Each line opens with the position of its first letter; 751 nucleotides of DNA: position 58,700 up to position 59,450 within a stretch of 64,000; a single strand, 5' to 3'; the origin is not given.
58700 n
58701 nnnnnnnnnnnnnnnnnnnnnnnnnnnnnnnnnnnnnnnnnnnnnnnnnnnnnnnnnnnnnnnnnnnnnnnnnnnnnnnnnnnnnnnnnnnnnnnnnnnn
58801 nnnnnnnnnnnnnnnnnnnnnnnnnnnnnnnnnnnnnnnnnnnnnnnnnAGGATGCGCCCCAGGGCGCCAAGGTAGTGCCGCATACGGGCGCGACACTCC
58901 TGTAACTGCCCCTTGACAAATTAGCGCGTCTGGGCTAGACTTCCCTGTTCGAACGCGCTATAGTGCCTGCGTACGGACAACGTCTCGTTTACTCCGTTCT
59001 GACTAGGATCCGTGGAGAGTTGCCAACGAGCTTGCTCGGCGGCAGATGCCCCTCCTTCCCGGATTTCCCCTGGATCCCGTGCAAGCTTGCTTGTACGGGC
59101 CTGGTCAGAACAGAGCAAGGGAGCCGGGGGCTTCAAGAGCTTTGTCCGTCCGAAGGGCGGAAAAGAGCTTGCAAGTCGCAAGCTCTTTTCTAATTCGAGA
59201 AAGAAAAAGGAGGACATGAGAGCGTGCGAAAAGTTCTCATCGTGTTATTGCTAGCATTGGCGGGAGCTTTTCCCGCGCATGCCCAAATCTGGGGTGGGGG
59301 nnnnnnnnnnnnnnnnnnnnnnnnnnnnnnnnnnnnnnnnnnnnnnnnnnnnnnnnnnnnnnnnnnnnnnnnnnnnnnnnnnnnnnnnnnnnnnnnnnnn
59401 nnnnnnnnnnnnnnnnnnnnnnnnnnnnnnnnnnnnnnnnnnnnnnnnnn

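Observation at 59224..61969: Three-gene lower-GC operon of secreted proteins with Asn/Gln-rich chaplin-like repeats: one single-repeat secreted form and one double-repeat LPKTG-anchored form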

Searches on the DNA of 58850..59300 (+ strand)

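Call 9: search_rna_families(source=window, start=58850, end=59300, threshold=evalue, max_evalue=10, show_alignments=3)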
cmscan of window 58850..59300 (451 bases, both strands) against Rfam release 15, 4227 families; matches with E-value up to 10: 0.
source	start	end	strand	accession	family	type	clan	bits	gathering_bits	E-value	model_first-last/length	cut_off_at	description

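Call 54: build_rna_model(alignment_id=A5)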
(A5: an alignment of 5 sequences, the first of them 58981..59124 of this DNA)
Model R1 built from alignment A5 (5 sequences, 147 columns); structure: RNAalifold consensus.
model positions 141; base pairs 57; branch points 2; effective number of sequences 0.71; information 0.591 bits per position. Calibrated on 0.2 Mb of random sequence (short: E-values are rough).
structure used (alignment columns):
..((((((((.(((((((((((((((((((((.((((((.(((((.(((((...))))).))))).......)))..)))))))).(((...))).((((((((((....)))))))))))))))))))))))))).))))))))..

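Call 55: search_with_rna_model(model_id=R1, sources=[window, L003, L004, L005, L006, L007, L009, L010, L011, L012, L013, L014, L015, L016, L017, L025], max_evalue=1)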
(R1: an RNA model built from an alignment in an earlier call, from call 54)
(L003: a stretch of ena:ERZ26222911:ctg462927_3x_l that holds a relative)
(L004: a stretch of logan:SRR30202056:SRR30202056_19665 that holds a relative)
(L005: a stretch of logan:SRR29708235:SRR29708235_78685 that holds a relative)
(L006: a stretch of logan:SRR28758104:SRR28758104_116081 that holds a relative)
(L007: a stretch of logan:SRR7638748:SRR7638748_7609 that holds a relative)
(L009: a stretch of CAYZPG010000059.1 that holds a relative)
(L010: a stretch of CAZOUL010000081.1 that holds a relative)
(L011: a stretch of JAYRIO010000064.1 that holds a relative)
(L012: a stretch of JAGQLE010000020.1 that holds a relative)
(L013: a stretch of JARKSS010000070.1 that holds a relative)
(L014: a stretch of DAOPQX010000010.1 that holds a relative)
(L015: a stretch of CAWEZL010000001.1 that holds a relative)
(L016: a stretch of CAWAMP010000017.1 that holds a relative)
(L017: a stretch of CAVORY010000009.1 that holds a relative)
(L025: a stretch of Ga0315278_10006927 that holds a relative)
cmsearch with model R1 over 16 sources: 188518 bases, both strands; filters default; matches with E-value up to 1: 12.
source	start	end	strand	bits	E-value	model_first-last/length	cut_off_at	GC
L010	857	997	+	156.7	2.8e-39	1-141/141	no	0.59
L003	1025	1165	+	141.1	4.3e-35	1-141/141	no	0.57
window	58981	59124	+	135.9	1e-33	1-141/141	no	0.6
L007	4603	4740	+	131.6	1.5e-32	1-141/141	no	0.51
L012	4603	4740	+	131.6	1.5e-32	1-141/141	no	0.51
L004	3764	3908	+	130.2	3.3e-32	1-141/141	no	0.57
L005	436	580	+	130.2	3.3e-32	1-141/141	no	0.57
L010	859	999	-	37.2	2.3e-07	1-141/141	no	0.6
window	58983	59126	-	36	4.8e-07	1-141/141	no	0.6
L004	3766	3910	-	34.7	1.1e-06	1-141/141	no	0.58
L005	438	582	-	34.7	1.1e-06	1-141/141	no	0.58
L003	1027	1167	-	30.6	1.4e-05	1-141/141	no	0.57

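Call 98: search_with_rna_model(model_id=R1, sources=[L028, L029, L030, L009], max_evalue=1, filters=off, show_alignments=2)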
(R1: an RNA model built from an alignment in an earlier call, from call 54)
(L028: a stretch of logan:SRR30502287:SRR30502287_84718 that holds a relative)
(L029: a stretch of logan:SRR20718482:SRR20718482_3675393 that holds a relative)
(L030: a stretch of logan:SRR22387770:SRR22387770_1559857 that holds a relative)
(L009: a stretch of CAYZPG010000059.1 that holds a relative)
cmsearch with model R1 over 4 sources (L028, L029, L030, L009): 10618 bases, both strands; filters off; matches with E-value up to 1: 15.
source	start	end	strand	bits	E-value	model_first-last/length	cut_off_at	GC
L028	2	109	+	42.8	4.2e-10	22-122/141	no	0.6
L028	2740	2774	+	11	0.13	1-141/141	no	0.49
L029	2182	2214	+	10.4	0.18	1-141/141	no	0.42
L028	603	639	-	10.2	0.21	1-141/141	no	0.68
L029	2184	2216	-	10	0.24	1-141/141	no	0.42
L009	1971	2004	+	10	0.24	1-141/141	no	0.41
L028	2327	2365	+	9.6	0.3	1-141/141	no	0.67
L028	2051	2090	+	9.6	0.31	1-141/141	no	0.52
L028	3516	3548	-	9.5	0.31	1-141/141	no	0.64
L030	332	365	+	8.9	0.45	1-141/141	no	0.5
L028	2284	2323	+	8.9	0.47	1-141/141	no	0.65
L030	2043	2080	-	8.6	0.56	37-75/141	no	0.61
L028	2742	2776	-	8.5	0.59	1-141/141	no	0.49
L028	842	890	+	8.5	0.61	1-141/141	no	0.59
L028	2327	2369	-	8.3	0.67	1-141/141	no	0.63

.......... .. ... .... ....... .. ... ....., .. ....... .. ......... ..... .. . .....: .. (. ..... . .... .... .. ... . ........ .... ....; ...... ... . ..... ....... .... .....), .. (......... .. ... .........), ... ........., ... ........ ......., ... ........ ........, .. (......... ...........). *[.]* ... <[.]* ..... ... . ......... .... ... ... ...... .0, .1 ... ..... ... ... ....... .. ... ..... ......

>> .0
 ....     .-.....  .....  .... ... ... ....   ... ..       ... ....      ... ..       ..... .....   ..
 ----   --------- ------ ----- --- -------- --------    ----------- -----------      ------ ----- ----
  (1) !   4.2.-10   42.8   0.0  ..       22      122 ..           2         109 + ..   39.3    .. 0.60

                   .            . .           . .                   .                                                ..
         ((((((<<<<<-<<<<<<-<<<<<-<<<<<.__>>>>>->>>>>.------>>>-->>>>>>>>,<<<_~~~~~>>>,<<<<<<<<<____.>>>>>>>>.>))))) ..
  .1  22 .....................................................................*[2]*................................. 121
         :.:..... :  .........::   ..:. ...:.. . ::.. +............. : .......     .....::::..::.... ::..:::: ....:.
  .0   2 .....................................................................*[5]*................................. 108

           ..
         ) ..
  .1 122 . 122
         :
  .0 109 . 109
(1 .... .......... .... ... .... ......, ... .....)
